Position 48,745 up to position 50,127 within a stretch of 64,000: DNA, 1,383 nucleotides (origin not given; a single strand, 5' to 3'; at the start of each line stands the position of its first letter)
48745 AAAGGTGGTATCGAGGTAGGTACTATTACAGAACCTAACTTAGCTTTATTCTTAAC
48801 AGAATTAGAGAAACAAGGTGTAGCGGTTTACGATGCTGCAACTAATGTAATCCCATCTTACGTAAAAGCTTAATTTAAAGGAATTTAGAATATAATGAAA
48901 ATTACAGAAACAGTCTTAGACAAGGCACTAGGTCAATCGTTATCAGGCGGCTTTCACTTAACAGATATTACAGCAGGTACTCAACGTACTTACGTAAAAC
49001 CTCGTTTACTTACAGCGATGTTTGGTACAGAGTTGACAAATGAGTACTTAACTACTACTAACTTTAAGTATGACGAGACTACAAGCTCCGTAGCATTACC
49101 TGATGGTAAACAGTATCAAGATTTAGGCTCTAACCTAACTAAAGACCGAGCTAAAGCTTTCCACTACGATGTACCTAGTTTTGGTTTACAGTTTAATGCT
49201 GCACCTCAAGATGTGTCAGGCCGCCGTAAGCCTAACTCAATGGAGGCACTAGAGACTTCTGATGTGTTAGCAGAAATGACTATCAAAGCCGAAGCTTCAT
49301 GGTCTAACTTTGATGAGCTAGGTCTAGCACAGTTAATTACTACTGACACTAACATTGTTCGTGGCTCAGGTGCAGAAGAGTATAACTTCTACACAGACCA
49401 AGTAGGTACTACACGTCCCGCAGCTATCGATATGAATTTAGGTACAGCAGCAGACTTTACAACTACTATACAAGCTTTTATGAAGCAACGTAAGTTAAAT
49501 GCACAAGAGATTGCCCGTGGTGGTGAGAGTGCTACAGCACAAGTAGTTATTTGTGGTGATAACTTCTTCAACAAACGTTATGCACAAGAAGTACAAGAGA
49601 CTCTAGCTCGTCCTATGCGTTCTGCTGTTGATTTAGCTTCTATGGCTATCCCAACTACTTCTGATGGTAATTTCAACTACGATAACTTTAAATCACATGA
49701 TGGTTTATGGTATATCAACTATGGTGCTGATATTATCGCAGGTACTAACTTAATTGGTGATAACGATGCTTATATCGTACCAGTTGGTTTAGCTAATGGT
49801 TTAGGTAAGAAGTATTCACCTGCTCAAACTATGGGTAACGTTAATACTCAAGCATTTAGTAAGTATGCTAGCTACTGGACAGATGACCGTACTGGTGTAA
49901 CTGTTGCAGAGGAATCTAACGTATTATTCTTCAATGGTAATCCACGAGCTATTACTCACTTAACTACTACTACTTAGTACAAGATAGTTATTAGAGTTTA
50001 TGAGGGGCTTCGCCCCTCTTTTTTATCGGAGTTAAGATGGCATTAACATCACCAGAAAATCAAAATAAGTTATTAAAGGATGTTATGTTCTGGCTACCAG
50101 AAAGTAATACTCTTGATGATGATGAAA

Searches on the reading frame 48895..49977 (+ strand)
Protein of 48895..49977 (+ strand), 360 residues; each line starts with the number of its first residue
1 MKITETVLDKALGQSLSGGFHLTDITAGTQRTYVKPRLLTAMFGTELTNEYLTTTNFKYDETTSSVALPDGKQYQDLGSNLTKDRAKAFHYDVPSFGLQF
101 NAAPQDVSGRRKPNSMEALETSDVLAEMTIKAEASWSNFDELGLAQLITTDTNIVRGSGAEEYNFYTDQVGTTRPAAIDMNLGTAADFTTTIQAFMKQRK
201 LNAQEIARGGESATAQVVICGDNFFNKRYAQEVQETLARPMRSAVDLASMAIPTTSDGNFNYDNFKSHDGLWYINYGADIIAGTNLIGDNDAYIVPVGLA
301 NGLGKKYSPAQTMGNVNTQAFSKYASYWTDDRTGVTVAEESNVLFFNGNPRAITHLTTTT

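Call 52: search_protein_families(library=pfam, max_evalue=0.001, proteins=[window:48895-49977:+])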
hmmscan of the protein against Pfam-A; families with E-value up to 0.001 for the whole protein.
window:48895-49977:+ (360 aa): 1 family
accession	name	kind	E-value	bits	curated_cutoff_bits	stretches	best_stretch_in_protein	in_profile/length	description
PF03864.22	Phage_cap_E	-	8.9e-15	55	22.9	1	29-357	10-328/329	Phage major capsid protein E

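Call 79: search_dna_similar(query=window:48895-49977:+, collection=phages, mode=protein, max_rows=15)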
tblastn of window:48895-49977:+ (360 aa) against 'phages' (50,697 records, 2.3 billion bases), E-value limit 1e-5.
Records with a match: 17; places in all: 17; records where one place covers at least 80% of the query: 3.
Best place of each record, by identity: <60% 17.
By first word of the organism name: Pseudomonas 10; Alteromonas 2; Escherichia 2; Limnohabitans 1; Curvibacter 1; Pseudaeromonas 1.
By host as written in the record: Pseudomonas putida KT2440 and Paw85 5; Alteromonas sp. 2; Escherichia coli 2; Pseudomonas putida PpG1 2; Limnohabitans sp. DCL3 1; Curvibacter sp. IMCC26059 1; Pseudomonas fluorescens 1; Pseudomonas protegens ERG2 1; and 2 more.
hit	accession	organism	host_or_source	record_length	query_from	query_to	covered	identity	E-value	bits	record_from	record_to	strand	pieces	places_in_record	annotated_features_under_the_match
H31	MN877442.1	Alteromonas phage vB_AmeM_PT11-V22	Alteromonas sp.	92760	22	357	93%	26.2%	5e-24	109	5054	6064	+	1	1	major capsid protein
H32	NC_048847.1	Alteromonas phage vB_AmeM_PT11-V22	Alteromonas sp.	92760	22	357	93%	26.2%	5e-24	109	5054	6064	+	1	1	major capsid protein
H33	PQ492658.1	Limnohabitans phage DC31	Limnohabitans sp. DCL3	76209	79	359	78%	28.5%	3e-14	80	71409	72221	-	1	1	major capsid protein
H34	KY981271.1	Curvibacter phage P26059A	Curvibacter sp. IMCC26059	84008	67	359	81%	24.8%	2e-7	59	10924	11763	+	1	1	major structural protein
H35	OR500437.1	Pseudomonas phage vB_PF_Y1-MI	Pseudomonas fluorescens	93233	87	359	76%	26.0%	3e-6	55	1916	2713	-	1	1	major capsid protein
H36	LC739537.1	Escherichia phage phiWec188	Escherichia coli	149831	81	358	77%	24.8%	7e-6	54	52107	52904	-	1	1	hypothetical protein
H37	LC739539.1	Escherichia phage phiWec190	Escherichia coli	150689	81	358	77%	24.8%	7e-6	54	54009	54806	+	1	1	hypothetical protein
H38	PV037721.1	Pseudomonas phage Bitten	Pseudomonas protegens ERG2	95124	87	354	74%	25.7%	4e-7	58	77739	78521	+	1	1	major head protein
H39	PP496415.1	Pseudomonas phage vB_PpuM-NoPa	Pseudomonas putida KT2440 and Paw85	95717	91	354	73%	25.7%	5e-6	55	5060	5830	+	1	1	major head protein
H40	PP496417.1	Pseudomonas phage vB_PpuM-Roomu-2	Pseudomonas putida KT2440 and Paw85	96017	91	354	73%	25.7%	5e-6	55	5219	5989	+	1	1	major head protein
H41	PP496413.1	Pseudomonas phage vB_PpuM-Amme-3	Pseudomonas putida KT2440 and Paw85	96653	91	354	73%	25.7%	5e-6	55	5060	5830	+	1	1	major head protein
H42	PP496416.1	Pseudomonas phage vB_PpuM-Kassivere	Pseudomonas putida KT2440 and Paw85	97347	91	354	73%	25.7%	5e-6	55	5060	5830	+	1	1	major head protein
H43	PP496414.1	Pseudomonas phage vB_PpuM-KoPa-4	Pseudomonas putida KT2440 and Paw85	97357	91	354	73%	25.7%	5e-6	55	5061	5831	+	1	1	major head protein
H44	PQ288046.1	Pseudomonas phage XD2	Pseudomonas aeruginosa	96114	91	354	73%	25.4%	3e-6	55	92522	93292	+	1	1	none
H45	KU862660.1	Pseudomonas phage phiPMW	Pseudomonas putida PpG1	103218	93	324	64%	24.5%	8e-6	54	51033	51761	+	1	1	major capsid protein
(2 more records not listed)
